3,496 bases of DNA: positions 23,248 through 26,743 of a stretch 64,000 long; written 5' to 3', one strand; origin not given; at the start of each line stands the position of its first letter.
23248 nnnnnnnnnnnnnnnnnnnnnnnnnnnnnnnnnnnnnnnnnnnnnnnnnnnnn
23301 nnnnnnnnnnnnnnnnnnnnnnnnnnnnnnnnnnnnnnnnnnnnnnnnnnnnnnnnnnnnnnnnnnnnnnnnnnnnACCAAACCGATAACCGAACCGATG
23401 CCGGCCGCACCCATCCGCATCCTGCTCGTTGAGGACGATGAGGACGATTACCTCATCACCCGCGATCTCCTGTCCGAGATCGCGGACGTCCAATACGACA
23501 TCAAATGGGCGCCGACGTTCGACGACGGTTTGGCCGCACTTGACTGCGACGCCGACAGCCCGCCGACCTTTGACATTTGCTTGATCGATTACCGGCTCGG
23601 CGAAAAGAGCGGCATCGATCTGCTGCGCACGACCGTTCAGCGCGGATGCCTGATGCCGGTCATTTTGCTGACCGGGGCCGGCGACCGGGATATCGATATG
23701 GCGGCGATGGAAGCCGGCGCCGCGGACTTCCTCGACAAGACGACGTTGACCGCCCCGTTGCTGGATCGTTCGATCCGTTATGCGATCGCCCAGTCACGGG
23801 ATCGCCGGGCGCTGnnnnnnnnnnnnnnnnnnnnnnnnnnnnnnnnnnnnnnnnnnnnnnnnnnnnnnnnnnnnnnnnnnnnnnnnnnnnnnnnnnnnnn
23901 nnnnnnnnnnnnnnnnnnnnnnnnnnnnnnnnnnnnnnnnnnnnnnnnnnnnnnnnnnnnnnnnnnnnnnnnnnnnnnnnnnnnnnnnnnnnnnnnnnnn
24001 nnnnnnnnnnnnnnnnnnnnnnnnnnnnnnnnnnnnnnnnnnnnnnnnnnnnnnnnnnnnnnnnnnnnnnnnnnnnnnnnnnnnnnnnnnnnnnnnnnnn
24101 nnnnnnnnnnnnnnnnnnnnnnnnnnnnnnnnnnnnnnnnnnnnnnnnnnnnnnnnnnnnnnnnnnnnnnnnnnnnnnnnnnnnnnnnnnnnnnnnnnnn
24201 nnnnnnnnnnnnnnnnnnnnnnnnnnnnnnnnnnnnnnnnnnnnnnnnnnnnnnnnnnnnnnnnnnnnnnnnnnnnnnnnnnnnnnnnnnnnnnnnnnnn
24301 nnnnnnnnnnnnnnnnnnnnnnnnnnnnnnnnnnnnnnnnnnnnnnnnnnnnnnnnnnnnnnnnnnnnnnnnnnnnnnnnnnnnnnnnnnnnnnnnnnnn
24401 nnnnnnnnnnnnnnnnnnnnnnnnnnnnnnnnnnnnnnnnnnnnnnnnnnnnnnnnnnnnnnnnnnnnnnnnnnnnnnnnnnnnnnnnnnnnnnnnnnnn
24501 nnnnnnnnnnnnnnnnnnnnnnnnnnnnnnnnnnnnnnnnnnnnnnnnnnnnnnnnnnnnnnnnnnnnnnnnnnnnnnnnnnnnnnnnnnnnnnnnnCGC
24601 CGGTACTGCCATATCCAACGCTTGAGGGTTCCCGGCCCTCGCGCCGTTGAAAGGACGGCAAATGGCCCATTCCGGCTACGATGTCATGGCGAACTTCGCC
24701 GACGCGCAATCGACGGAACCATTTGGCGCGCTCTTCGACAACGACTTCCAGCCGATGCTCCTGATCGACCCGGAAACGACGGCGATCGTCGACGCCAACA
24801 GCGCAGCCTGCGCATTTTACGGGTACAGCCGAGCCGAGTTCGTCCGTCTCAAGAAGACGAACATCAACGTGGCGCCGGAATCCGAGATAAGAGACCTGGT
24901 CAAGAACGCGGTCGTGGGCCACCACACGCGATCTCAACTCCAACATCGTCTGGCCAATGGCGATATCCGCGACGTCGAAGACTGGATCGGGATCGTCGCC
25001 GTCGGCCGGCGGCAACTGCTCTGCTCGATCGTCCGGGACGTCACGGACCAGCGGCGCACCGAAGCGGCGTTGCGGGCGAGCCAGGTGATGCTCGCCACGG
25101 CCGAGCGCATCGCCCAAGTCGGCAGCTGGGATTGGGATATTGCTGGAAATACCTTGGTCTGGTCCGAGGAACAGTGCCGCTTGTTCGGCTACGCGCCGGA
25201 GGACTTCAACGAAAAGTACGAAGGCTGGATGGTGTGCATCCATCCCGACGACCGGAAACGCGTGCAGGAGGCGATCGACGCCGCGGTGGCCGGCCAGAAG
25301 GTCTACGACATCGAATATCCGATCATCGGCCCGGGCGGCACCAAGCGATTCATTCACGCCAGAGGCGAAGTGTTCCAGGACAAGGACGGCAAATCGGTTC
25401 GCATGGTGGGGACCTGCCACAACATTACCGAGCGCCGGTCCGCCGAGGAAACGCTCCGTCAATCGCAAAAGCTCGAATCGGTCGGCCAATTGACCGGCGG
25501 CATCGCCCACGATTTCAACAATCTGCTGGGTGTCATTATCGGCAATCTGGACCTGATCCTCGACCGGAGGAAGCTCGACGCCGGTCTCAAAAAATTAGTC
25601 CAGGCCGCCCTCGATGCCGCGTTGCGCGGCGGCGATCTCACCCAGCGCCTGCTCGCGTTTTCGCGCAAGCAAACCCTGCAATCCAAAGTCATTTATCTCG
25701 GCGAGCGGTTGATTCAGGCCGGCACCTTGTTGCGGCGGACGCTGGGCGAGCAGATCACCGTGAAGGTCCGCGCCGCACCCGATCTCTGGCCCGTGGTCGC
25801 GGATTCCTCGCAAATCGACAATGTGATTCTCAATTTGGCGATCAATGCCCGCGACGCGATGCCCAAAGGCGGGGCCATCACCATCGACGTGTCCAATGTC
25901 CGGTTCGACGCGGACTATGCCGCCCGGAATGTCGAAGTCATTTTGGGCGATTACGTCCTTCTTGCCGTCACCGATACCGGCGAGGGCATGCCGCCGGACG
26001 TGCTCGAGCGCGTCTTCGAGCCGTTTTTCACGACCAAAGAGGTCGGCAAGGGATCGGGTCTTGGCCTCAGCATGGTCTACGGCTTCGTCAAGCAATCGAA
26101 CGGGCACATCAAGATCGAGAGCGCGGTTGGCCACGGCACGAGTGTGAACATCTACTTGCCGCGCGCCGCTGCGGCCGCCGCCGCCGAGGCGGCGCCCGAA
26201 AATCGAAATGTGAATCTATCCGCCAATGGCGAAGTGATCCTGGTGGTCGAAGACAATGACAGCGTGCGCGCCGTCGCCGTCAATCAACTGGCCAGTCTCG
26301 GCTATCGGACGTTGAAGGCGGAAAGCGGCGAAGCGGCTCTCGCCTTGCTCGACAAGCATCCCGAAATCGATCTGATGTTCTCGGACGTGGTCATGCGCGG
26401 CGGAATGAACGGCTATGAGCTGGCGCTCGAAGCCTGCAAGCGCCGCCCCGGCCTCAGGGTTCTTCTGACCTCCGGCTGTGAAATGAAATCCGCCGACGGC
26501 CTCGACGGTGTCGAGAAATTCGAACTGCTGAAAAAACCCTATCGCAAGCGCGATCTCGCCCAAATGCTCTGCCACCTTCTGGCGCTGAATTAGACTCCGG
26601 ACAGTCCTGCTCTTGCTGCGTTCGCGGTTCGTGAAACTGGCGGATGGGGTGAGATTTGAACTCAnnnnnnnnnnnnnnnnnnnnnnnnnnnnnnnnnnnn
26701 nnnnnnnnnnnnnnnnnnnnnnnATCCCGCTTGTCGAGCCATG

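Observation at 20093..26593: Multi-step phosphorelay operon: CBS protein, PAS-GAF kinase, stand-alone receiver, REC-kinase hybrid, PAS kinase-REC hybrid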

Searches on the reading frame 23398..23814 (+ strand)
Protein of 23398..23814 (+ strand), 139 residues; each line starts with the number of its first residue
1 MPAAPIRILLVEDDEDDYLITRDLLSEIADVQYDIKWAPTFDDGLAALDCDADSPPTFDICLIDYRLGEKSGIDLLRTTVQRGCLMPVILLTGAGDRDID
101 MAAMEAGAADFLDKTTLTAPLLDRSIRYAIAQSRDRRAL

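Call 55: search_solved_structures(query=window:23398-23814:+, max_evalue=0.000001, show_alignments=2)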
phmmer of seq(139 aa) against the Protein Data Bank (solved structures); distinct sequences matched with E-value up to 0.000001: 9.
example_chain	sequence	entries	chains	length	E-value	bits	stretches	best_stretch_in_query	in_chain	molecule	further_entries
4q7e_A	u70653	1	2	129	1.4e-08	38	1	7-116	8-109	Response regulator of a two component regulatory system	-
6oap_A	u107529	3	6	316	3.2e-08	36.8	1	7-130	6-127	Dual sensor histidine kinase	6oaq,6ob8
9qih_A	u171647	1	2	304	5.2e-08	36.1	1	4-114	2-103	SenB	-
3jte_A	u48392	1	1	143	6.2e-08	35.8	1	9-130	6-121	Response regulator receiver protein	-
3eq2_A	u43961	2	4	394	6.3e-08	35.8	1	9-132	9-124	Probable two-component response regulator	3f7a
5xso_A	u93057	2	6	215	2.7e-07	33.8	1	38-130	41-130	Response regulator FixJ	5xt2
1dc7_A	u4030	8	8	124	3.8e-07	33.3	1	39-115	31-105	NITROGEN REGULATION PROTEIN | NITROGEN REGULATION PROTEIN NR(I) | NTRC RECEIVER DOMAIN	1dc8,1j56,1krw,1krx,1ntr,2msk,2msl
1d5w_A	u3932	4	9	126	7.4e-07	32.3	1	60-118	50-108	TRANSCRIPTIONAL REGULATORY PROTEIN FIXJ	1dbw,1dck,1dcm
4uhj_A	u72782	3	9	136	7.7e-07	32.3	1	7-122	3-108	TRANSCRIPTIONAL REGULATORY PROTEIN CPXR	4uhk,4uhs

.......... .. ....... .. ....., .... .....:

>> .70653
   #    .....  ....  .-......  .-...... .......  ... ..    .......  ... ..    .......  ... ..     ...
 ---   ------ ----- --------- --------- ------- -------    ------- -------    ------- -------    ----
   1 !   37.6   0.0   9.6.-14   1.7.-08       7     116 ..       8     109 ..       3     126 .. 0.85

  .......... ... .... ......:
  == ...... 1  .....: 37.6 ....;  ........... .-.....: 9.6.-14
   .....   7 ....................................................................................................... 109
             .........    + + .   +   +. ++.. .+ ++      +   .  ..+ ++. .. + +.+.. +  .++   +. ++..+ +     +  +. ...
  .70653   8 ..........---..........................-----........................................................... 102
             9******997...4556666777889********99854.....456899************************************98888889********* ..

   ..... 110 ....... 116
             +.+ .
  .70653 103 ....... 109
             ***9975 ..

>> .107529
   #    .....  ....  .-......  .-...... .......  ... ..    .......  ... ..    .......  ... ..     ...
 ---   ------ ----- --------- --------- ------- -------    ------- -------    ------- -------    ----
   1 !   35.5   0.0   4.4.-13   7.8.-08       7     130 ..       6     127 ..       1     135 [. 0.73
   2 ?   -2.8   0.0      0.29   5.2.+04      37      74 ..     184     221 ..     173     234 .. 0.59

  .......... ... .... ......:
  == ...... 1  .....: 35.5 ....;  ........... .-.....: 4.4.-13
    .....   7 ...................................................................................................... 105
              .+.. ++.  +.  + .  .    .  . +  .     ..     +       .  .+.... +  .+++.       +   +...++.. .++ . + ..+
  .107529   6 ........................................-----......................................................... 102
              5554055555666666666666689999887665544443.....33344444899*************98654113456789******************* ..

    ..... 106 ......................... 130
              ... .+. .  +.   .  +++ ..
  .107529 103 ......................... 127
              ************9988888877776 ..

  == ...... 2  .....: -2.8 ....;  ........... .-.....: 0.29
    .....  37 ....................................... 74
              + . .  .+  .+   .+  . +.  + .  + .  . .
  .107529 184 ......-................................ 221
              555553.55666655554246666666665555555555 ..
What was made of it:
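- It has no close solved relative (best E 1.4e-08, call 55).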

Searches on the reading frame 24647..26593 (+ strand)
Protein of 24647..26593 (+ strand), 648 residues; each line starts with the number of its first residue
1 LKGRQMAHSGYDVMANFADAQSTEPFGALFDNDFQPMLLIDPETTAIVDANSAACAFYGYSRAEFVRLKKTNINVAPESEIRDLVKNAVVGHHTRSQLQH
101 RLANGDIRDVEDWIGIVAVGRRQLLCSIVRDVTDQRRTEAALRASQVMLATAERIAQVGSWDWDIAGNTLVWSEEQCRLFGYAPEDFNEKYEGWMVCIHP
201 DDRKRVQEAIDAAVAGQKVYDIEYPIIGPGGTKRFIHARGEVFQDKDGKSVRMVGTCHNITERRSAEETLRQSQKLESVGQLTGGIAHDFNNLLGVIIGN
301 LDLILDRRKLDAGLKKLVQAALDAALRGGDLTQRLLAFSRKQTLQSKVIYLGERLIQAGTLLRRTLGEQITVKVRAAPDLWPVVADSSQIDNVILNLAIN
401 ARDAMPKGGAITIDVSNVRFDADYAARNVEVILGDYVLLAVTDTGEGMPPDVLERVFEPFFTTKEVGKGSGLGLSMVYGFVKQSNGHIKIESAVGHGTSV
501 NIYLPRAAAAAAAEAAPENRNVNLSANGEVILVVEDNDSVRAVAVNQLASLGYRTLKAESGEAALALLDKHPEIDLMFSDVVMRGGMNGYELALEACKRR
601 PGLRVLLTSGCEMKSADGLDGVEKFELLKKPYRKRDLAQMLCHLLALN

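Call 3: search_protein_families(library=pfam, proteins=[window:24647-26593:+], max_evalue=0.01)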
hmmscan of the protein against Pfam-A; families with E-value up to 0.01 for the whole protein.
window:24647-26593:+ (648 aa): 9 families
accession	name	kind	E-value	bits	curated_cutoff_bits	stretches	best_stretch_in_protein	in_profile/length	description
PF08447.18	PAS_3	-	3.1e-27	95.1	25.6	1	170-256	2-88/89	PAS fold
PF02518.31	HATPase_c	-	8.2e-23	81.4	26.4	1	386-507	2-110/111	Histidine kinase-, DNA gyrase B-, and HSP90-like ATPase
PF13426.13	PAS_9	-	9.1e-14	52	27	2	170-262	14-103/103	PAS domain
PF00072.30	Response_reg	-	1.3e-12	48.3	30.2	1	531-641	1-110/111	Response regulator receiver domain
PF00989.32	PAS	-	1.2e-10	41.8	22.6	2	156-259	10-112/113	PAS fold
PF00512.31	HisKA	-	3.7e-09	36.9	26.9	1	280-342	3-64/66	His Kinase A (phospho-acceptor) domain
PF08448.16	PAS_4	-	9.1e-08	32.7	23.1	1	177-264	25-109/110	PAS fold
PF10090.15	HPTransfase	-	0.00014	22.1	22.9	1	393-421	35-67/123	Histidine phosphotransferase C-terminal domain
PF13188.13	PAS_8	-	0.0012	19.1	21.8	1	36-65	13-38/65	PAS domain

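Call 38: search_solved_structures(query=window:24647-26593:+, max_evalue=1e-15)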
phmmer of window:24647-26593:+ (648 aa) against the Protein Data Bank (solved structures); distinct sequences matched with E-value up to 1e-15: 9.
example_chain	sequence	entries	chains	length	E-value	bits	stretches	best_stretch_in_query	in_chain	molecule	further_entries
5idj_A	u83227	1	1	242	7.7e-54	186.6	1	270-506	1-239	Histidine kinase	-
5idm_A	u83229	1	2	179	2.6e-34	122.1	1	345-514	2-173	Cell cycle histidine kinase CckA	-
3d36_A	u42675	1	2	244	1.1e-23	87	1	272-515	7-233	Sporulation kinase B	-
8vc9_A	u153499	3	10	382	1.9e-22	82.9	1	262-502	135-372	Leptospira virulence regulator B (LvrB) | histidine kinase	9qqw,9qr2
9jfj_A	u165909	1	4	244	3.7e-20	75.3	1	262-505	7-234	Sensor histidine kinase ZraS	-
3mr0_A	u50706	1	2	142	2e-17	66.3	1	141-274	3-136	Sensory box histidine kinase/response regulator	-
4gcz_A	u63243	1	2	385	7.9e-17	64.3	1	254-507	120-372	Blue-light photoreceptor, Sensor protein fixL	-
8a7f_A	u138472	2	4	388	1.7e-16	63.2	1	258-507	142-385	Putative Sensory box protein,Sensor protein FixL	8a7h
8a3u_A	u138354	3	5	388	1.7e-16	63.2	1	258-507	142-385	Putative Sensory box protein,Sensor protein FixL | Putative Sensory box protein,Putative Sensory box protein,Sensor protein FixL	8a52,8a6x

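Call 60: find_homologous_proteins(query=window:24662-26593:+, max_evalue=1e-30)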
Query window:24662-26593:+ (643 aa): 8000 proteins with E <= 1e-30 among 8000 candidates; the best 120 are listed.
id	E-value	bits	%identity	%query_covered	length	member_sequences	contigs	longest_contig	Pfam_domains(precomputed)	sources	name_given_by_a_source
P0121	0.0e+0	1438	100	100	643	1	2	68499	PF08447.19,PF13426.14,PF08448.17,PF02518.32,PF00512.32,PF00989.32,PF00072.31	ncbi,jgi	jgi:PAS domain S-box-containing protein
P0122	0.0e+0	1336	92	100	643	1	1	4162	PF08447.19,PF13426.14,PF08448.17,PF02518.32,PF00512.32,PF00989.32,PF00072.31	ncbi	ncbi:MAG: PAS domain-containing protein [Alphaproteobacteria bacterium]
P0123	0.0e+0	1226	85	100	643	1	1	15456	PF08447.19,PF13426.14,PF13188.14,PF08448.17,PF02518.32,PF00512.32,PF00989.32,PF00072.31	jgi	-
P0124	0.0e+0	1092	94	81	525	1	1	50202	PF08447.19,PF13426.14,PF08448.17,PF02518.32,PF00512.32,PF00989.32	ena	-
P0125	0.0e+0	1092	79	100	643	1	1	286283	PF02518.32,PF00512.32,PF00072.31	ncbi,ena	-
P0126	0.0e+0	1057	72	64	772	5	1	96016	PF08447.19,PF13426.14,PF13188.14,PF12860.14,PF08448.17,PF02518.32,PF00512.32,PF00989.32,PF00072.31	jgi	jgi:PAS domain S-box-containing protein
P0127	0.0e+0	1032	74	96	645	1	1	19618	PF08447.19,PF13426.14,PF08448.17,PF02518.32,PF00512.32,PF00989.32,PF00072.31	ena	-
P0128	0.0e+0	1023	72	99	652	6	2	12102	PF08447.19,PF13426.14,PF08448.17,PF02518.32,PF00512.32,PF00989.32,PF00072.31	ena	-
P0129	4.5e-291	985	71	63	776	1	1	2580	PF08447.19,PF13426.14,PF13188.14,PF12860.14,PF08448.17,PF02518.32,PF00512.32,PF00989.32,PF00072.31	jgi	jgi:PAS domain S-box-containing protein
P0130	1.6e-213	729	56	81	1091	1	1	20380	PF08447.19,PF08448.17,PF02518.32,PF00512.32,PF00989.32,PF00072.31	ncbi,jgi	jgi:PAS domain S-box-containing protein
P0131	9.4e-199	680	64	62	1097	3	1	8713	PF08447.19,PF13426.14,PF13188.14,PF08448.17,PF02518.32,PF00512.32,PF00989.32,PF00072.31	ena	-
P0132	2.2e-189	649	52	81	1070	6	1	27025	PF08447.19,PF13426.14,PF13188.14,PF08448.17,PF02518.32,PF00512.32,PF00989.32,PF00072.31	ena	-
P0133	7.8e-183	628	46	81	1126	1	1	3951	PF08447.19,PF13426.14,PF13188.14,PF12860.14,PF08448.17,PF02518.32,PF00512.32,PF00989.32,PF00072.31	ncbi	-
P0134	5.2e-176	605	48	92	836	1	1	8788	PF08447.19,PF13426.14,PF13188.14,PF08448.17,PF02518.32,PF00512.32,PF00989.32,PF00072.31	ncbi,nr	ncbi:MAG: two-component system, cell cycle sensor histidine kinase and response regulator CckA [Rhod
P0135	4.9e-173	595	51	61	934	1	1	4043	PF08447.19,PF13426.14,PF13188.14,PF24820.2,PF08448.17,PF02518.32,PF00512.32,PF00989.32,PF00072.31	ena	-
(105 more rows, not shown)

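Call 61: find_encoding_contigs(protein=P0121, flank=10000, max_places=2)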
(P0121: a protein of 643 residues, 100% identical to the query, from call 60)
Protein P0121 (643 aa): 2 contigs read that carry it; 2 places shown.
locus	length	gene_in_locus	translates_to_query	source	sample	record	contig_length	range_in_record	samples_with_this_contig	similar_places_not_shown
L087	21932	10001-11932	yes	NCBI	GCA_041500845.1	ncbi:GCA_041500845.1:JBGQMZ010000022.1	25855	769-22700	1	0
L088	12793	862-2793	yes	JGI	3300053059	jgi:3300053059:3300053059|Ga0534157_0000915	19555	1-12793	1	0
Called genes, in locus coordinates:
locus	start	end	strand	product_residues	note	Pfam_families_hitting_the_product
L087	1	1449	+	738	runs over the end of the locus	?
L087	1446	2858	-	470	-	PF00072:Response_reg (weak), PF00990:GGDEF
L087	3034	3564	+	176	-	PF01471:PG_binding_1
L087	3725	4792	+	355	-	PF00512:HisKA, PF02518:HATPase_c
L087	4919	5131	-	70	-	PF00313:CSD, PF08206:OB_RNB (faint)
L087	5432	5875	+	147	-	PF00571:CBS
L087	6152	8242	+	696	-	PF00989:PAS (weak), PF08448:PAS_4, PF13426:PAS_9 (weak), PF08447:PAS_3, PF01590:GAF, PF13185:GAF_2, PF00512:HisKA, PF02518:HATPase_c, +1 more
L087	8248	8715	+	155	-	PF00072:Response_reg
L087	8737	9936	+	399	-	PF00072:Response_reg, PF00512:HisKA, PF02518:HATPase_c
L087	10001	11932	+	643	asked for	PF00989:PAS (faint), PF08448:PAS_4 (faint), PF13426:PAS_9 (weak), PF08447:PAS_3, PF00512:HisKA, PF02518:HATPase_c, PF00072:Response_reg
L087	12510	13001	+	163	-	PF02245:Pur_DNA_glyco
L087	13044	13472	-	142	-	-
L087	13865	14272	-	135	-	-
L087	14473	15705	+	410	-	PF00571:CBS (faint), PF00512:HisKA, PF02518:HATPase_c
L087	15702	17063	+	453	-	PF00082:Peptidase_S8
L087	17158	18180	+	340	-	PF13406:SLT_2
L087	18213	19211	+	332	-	PF03330:DPBB_1, PF05036:SPOR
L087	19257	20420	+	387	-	PF00768:Peptidase_S11, PF13354:Beta-lactamase2, PF07943:PBP5_C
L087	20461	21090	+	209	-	PF02223:Thymidylate_kin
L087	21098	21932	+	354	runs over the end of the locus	PF13177:DNA_pol3_delta2, PF00004:AAA (weak)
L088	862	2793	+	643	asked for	PF00989:PAS (faint), PF08448:PAS_4 (faint), PF13426:PAS_9 (weak), PF08447:PAS_3, PF00512:HisKA, PF02518:HATPase_c, PF00072:Response_reg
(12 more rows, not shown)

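Call 62: find_encoding_contigs(protein=P0127, flank=7000, max_places=1)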
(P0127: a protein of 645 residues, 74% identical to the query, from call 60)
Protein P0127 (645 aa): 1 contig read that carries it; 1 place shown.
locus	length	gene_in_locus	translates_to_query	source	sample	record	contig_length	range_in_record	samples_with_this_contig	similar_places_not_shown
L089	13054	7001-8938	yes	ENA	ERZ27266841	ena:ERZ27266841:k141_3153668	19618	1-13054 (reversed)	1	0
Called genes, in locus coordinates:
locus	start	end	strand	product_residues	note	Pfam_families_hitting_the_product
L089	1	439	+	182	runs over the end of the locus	PF00160:Pro_isomerase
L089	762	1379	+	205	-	-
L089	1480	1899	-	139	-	PF01814:Hemerythrin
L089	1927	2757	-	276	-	PF00196:GerE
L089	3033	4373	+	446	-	-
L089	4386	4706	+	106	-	-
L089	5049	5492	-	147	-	-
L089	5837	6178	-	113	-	-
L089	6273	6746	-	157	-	-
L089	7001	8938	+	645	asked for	PF08448:PAS_4 (faint), PF00989:PAS (weak), PF08447:PAS_3, PF13426:PAS_9 (weak), PF00512:HisKA, PF02518:HATPase_c, PF00072:Response_reg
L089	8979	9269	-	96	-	-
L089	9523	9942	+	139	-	PF01814:Hemerythrin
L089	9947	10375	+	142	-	PF01814:Hemerythrin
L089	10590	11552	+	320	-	PF04055:Radical_SAM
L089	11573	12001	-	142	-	-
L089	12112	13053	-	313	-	?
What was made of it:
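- A 74% homolog of the hybrid kinase sits alone (call 62).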

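Call 63: find_encoding_contigs(protein=P0123, flank=7000, max_places=1)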
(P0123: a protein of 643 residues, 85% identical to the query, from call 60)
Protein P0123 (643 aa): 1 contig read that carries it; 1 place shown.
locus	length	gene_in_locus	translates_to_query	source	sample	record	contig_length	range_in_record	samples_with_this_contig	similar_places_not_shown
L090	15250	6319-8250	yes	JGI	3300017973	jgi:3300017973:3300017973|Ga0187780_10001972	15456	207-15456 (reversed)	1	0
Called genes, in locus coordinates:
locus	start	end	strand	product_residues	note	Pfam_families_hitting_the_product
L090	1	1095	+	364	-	?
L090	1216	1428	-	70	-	PF00313:CSD, PF08206:OB_RNB (faint)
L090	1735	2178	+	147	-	PF00571:CBS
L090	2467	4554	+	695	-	PF00989:PAS, PF08448:PAS_4, PF13426:PAS_9 (weak), PF08447:PAS_3, PF01590:GAF, PF13185:GAF_2, PF00512:HisKA, PF02518:HATPase_c, +1 more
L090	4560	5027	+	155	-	PF00072:Response_reg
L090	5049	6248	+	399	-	PF00072:Response_reg, PF00512:HisKA, PF02518:HATPase_c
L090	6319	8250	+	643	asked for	PF13188:PAS_8 (faint), PF00989:PAS, PF08448:PAS_4 (weak), PF13426:PAS_9, PF08447:PAS_3, PF00512:HisKA, PF02518:HATPase_c, PF00072:Response_reg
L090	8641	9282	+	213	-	PF02245:Pur_DNA_glyco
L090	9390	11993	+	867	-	PF08443:RimK (faint), PF13549:ATP-grasp_5 (faint), PF08245:Mur_ligase_M, PF02875:Mur_ligase_C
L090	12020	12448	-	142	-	-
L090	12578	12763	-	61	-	-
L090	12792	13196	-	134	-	-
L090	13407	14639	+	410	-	PF00571:CBS (faint), PF00512:HisKA, PF02518:HATPase_c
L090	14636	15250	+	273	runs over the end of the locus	?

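Call 73: search_protein_families(library=ncbifam, proteins=[window:24662-26593:+], max_evalue=0.00001)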
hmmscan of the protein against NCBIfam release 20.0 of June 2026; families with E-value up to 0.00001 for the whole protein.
window:24662-26593:+ (643 aa): 73 families (the best 25 are shown)
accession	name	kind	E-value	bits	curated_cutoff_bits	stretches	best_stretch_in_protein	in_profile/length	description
NF010076.0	PRK13557.1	subfamily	5.8e-123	411.2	631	1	240-639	129-532/540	histidine kinase famiy protein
NF046020.1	HisKinCckABruc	equivalog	2.9e-115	386.1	1000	1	159-636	363-863/868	cell cycle histidine kinase CckA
NF046026.1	HisKinCckACaul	equivalog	6.5e-91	305.4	1000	1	254-635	282-671/678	cell cycle histidine kinase CckA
NF010411.0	PRK13837.1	equivalog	4.9e-79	266.3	647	1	249-640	425-812/828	two-component system VirA-like sensor kinase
NF052573.1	HisKinEspAMyxo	equivalog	2.7e-58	197.7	1400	2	268-597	378-704/755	serine histidine kinase EspA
NF008468.0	PRK11360.1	equivalog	2.7e-49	168.1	646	1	195-504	318-611/616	two-component system sensor histidine kinase AtoS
NF052574.1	HisKinEspCMyxo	equivalog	1.2e-43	149.4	1200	1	193-628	340-771/785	serine histidine kinase EspC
NF041777.1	sens_FixL_Rhizob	equivalog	9.2e-42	143.3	850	2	270-503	258-483/485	sensor protein FixL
NF038348.1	T2SS_HK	subfamily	9e-35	120.1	450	1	309-500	397-572/574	histidine kinase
NF007688.0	PRK10364.1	equivalog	4.5e-34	118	479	1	258-503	224-453/460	two-component system sensor histidine kinase ZraS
NF047466.1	hybrid_RR_LvrB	exception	3.7e-33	115.2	500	1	257-501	135-376/377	hybrid histidine kinase/response regulator LvrB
NF007298.0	PRK09776.1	equivalog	2.7e-27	95.1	1135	1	41-268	323-553/1111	diguanylate cyclase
NF008302.0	PRK11091.1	equivalog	3.1e-26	91.8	838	1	223-637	234-640/779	aerobic respiration two-component sensor histidine kinase ArcB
NF046044.1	PnpS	equivalog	1.6e-23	83.3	400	1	199-500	107-390/390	two-component system histidine kinase PnpS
NF047497.1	HK_LIC_12097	equivalog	5.7e-23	81.2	500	1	240-500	116-365/367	LIC_12097 family sensor histidine kinase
NF047794.1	HisKinPtgB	equivalog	1.1e-18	66.9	1000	1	258-495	426-649/656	two-component system sensor histidine kinase PgtB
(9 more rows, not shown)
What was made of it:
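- Closest known: CckA-ChpT-CtrA phosphorelay. Same: The transmitter and C-terminal receiver are most similar to CckA (5idj 7.7e-54, call 38; NCBIfam Brucella CckA model E 2.9e-115, call 73).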
